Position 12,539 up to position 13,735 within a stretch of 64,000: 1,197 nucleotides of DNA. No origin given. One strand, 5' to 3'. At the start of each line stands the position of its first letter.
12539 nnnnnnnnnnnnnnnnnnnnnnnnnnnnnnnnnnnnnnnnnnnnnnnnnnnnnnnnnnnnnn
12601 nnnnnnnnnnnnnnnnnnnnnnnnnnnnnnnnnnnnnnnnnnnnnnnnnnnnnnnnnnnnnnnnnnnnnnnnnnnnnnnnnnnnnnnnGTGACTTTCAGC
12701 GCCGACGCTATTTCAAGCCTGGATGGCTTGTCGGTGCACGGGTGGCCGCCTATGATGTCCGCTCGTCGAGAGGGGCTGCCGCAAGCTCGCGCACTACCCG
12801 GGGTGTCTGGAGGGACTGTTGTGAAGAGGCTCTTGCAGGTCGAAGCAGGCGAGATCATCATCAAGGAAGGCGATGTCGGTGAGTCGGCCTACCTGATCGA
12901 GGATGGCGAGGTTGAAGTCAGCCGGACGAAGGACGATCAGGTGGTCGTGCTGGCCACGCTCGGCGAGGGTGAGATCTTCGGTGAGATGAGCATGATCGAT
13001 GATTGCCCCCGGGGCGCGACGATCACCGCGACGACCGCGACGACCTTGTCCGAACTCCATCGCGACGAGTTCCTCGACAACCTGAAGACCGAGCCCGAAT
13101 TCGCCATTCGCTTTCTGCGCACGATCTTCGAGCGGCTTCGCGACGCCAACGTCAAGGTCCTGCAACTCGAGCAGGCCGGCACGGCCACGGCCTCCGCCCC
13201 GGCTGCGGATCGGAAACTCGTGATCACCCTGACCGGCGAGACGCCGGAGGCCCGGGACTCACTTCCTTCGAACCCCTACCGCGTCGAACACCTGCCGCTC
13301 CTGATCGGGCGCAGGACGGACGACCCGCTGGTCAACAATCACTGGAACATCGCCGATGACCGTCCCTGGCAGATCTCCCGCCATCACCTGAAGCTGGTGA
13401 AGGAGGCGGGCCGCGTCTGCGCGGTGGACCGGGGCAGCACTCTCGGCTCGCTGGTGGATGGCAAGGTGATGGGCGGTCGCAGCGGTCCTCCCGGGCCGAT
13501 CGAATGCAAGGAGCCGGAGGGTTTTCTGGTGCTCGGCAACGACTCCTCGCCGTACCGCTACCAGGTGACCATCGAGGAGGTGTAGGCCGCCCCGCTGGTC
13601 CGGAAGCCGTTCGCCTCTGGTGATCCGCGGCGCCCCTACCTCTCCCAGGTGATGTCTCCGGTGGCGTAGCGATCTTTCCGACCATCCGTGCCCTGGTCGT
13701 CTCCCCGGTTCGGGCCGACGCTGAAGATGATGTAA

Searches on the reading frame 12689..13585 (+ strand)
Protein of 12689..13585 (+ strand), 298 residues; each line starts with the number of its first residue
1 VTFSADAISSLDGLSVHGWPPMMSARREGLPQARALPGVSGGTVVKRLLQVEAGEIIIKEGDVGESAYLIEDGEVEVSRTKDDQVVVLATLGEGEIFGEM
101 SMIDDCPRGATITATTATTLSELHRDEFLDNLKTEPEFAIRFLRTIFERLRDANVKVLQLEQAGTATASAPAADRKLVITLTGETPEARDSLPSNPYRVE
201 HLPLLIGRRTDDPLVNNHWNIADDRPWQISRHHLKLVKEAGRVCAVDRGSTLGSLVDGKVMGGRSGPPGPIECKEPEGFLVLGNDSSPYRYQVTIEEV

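Call 46: search_protein_families(library=pfam, proteins=[window:12689-13585:+], max_evalue=0.001)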
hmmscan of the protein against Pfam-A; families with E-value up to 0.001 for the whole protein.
window:12689-13585:+ (298 aa): 2 families
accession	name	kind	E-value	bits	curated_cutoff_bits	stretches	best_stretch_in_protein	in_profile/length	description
PF00027.35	cNMP_binding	-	3.8e-22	78.5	27.5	1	50-133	3-87/89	Cyclic nucleotide-binding domain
PF00498.31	FHA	-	1.2e-05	26.1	20.7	1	205-262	2-52/67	FHA domain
